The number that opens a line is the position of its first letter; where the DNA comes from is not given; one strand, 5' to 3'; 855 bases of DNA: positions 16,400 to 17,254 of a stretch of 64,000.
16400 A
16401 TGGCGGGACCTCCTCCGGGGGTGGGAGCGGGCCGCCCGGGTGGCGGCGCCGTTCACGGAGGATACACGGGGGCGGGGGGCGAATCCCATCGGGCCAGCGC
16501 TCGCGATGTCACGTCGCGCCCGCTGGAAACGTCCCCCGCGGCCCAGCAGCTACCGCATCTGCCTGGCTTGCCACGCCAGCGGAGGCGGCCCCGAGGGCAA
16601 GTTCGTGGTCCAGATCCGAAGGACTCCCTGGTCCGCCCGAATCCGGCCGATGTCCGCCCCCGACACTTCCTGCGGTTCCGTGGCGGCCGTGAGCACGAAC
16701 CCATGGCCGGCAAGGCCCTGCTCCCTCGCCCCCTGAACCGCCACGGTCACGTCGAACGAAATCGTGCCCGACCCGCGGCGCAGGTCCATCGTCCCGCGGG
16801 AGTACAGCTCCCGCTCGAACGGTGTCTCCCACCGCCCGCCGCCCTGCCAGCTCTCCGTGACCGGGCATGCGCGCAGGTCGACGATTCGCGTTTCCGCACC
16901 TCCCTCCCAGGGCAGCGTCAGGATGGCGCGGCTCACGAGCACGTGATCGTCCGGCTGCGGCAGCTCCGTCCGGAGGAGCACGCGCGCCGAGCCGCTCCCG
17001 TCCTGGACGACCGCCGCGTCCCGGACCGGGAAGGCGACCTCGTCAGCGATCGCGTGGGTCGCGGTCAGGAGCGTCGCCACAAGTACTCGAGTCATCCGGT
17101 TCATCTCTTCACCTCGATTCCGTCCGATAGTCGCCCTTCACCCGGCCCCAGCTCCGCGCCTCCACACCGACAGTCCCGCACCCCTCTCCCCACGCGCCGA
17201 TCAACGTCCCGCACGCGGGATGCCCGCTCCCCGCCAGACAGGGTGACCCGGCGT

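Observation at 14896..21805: Four-gene operon of signal-peptide proteins (beta-helix, BNR-like, small secreted protein) ending in T9SS-type sorting domains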

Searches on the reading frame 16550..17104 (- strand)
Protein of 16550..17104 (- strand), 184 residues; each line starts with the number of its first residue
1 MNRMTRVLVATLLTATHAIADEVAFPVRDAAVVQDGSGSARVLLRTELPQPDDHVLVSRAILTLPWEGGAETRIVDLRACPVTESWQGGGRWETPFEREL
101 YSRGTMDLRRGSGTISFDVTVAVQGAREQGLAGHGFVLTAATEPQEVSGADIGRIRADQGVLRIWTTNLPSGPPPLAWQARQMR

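Call 3: search_protein_families(library=pfam, proteins=[window:16550-17104:-], max_evalue=0.1)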
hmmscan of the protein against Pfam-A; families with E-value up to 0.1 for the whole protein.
window:16550-17104:- (184 aa): 1 family
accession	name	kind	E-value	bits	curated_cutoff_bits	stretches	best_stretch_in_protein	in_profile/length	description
PF24517.2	CBM96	-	0.075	13.3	26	1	33-145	31-144/164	Carbohydrate-binding module family 96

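Call 4: search_protein_families(library=ncbifam, proteins=[window:16550-17104:-], max_evalue=0.1)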
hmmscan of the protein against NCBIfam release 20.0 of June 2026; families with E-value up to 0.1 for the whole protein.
window:16550-17104:- (184 aa): 1 family
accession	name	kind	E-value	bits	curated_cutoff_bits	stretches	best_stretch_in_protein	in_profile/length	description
NF033679.1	DNRLRE_dom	domain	2.3e-06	27.7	34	1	35-144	26-142/164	DNRLRE domain-containing protein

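Call 35: find_homologous_proteins(query=window:16550-17104:-, max_evalue=0.001)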
Query window:16550-17104:- (184 aa): 4 proteins with E <= 0.001 among 290 candidates.
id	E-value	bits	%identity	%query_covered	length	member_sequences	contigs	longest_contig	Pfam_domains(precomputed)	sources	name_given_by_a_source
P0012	7.2e-116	402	99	100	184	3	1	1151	-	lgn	-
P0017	1.3e-100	353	86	100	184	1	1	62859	-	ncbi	-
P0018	6.2e-81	288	74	97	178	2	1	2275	-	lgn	-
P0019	1.1e-45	174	51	92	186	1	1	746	-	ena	-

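Call 55: search_protein_representatives(alignment_id=A2)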
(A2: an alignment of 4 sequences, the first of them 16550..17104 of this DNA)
Query: 4 sequences, 184 profile positions. Proteins with E-value up to 0.001 (for the whole library): 153; up to 1e-10: 87; up to 1e-30: 9. The best 150 are listed.
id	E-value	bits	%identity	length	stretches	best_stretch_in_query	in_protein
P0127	3.1e-62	225.5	-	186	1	1-183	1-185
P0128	7.2e-58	211.3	-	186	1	6-182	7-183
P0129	8.8e-46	171.9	-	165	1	6-146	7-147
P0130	2.2e-44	167.3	-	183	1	6-174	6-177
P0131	2.2e-42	160.8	-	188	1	7-177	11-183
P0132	4.4e-42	159.8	-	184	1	1-183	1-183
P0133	4.4e-40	153.3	-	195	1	4-177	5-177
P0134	3.2e-33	130.9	-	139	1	57-177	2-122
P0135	7.8e-32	126.4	-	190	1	8-175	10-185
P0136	6.5e-30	120.2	-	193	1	4-177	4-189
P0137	1.8e-29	118.8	-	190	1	9-170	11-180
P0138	1.5e-27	112.4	-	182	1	6-176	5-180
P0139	1.7e-27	112.3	-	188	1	1-175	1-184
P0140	4.6e-27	110.9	-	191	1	7-172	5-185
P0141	2.2e-26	108.6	-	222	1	15-174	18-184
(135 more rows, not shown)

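Call 62: search_solved_structures(query=A2, max_evalue=10)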
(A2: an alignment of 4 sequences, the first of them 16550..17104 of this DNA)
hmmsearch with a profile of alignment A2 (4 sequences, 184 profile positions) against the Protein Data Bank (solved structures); distinct sequences matched with E-value up to 10: 0.

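Call 72: search_protein_families(library=ncbifam, proteins=[L008:3845-7939:+], max_evalue=0.1)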
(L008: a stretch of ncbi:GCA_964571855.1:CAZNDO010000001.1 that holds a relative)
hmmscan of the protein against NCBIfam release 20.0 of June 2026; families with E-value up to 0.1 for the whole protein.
L008:3845-7939:+ (1364 aa): 4 families
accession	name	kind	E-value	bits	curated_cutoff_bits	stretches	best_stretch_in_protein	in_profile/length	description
TIGR03296.1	M6dom_TIGR03296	domain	6.1e-09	36.2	110.8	1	101-360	17-272/286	M6 family metalloprotease domain-containing protein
NF005176.1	PRK06655.1-1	equivalog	0.0018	18.3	230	1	1290-1352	89-150/197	flagellar hook assembly protein FlgD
TIGR04183.1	Por_Secre_tail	domain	0.0036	17.3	23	1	1296-1361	16-70/72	T9SS type A sorting domain-containing protein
NF009276.0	PRK12633.1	equivalog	0.0082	15.9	383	1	1298-1353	128-183/234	flagellar basal body rod modification protein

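Call 83: search_protein_families(library=pfam, proteins=[L008:3845-7939:+], max_evalue=0.01)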
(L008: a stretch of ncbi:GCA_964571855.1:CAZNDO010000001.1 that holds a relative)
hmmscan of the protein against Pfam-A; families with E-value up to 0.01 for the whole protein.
L008:3845-7939:+ (1364 aa): 2 families
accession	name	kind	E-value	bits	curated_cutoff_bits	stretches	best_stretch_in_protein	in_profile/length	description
PF13229.12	Beta_helix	-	2.1e-06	27.9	25.9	0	1065-1115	73-124/158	Right handed beta helix region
PF13860.13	FlgD_ig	-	2.3e-06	27.9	27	1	1296-1351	20-75/79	FlgD Ig-like domain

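Call 101: search_solved_structures(query=A5, max_evalue=10, show_alignments=1)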
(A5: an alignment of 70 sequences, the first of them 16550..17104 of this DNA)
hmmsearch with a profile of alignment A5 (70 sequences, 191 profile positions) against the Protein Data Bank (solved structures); distinct sequences matched with E-value up to 10: 20.
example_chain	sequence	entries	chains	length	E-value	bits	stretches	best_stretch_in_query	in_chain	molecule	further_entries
5gra_A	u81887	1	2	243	0.046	16.4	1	11-92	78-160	tRNA (cytidine/uridine-2'-O-)-methyltransferase TrmJ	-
6gff_A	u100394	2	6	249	0.11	15.2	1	116-151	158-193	Transforming growth factor beta-1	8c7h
6p7j_A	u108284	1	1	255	0.12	15.1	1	116-151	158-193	Transforming growth factor beta-1 proprotein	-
6k9d_A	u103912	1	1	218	0.17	14.6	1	89-120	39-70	GH12 beta-1, 4-endoglucanase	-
6k98_A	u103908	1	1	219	0.17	14.6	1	89-120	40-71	GH12 beta-1, 4-endoglucanase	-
1vmh_A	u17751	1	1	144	0.19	14.4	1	115-162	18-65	Uncharacterized conserved protein YjbQ/UPF0047 family, ortholog yugU B.subtilis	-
5ffo_C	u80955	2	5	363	0.22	14.2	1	116-151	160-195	Transforming growth factor beta-1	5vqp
8udz_A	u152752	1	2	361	0.23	14.1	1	116-151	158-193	Transforming growth factor beta-1 proprotein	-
8vsd_E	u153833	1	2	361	0.23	14.1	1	116-151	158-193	Transforming growth factor beta-1 proprotein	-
1xbf_A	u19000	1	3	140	0.24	14.1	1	117-162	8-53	Clostridium acetobutylicum Q97KL0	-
7y1r_A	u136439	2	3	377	0.24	14.1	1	116-151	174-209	Transforming growth factor beta-1 proprotein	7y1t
9vjj_A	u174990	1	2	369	0.24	14.1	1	116-151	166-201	Transforming growth factor beta-1 proprotein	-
9r3s_B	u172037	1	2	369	0.24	14.1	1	116-151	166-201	Transforming growth factor beta-1 proprotein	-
8vsc_A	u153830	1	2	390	0.25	14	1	116-151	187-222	Transforming growth factor beta-1 proprotein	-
8rew_A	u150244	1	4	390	0.25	14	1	116-151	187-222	Transforming growth factor beta-1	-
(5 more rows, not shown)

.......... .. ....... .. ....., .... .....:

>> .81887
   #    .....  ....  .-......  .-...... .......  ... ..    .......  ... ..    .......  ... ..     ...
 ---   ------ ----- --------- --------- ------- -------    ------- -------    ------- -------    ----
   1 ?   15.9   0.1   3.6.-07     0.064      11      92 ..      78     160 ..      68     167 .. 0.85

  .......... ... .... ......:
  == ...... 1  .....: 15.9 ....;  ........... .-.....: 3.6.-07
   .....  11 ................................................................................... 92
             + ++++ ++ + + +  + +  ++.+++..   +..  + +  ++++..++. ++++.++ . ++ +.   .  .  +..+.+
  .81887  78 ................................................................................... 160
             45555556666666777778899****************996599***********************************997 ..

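Call 102: search_protein_families(library=ncbifam, alignment_id=A5, max_evalue=0.01)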
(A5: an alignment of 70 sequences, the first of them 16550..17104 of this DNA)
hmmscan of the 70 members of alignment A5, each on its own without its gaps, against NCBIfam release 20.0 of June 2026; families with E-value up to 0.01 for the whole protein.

A. member 1, window:16550-17104:- (184 aa): 1 family
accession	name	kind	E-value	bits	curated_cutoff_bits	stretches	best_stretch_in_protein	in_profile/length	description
NF033679.1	DNRLRE_dom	domain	2.3e-06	27.7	34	1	35-144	26-142/164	DNRLRE domain-containing protein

B. families by the number of members that match (of 70 scanned): 2 families
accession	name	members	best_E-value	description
NF033679.1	DNRLRE_dom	58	3.5e-12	DNRLRE domain-containing protein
NF004970.0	PRK06333.1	1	0.0075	beta-ketoacyl-ACP synthase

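Call 108: search_protein_families(library=pfam, proteins=[L008:3845-6043:+], max_evalue=0.1)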
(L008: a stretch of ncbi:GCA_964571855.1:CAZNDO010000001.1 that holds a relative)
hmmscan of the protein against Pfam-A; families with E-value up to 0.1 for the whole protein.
L008:3845-6043:+ (733 aa): 1 family
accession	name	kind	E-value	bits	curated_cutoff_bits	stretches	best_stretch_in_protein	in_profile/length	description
PF07129.17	DUF1381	-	0.063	13.4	27.2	0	349-366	2-19/44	Protein of unknown function (DUF1381)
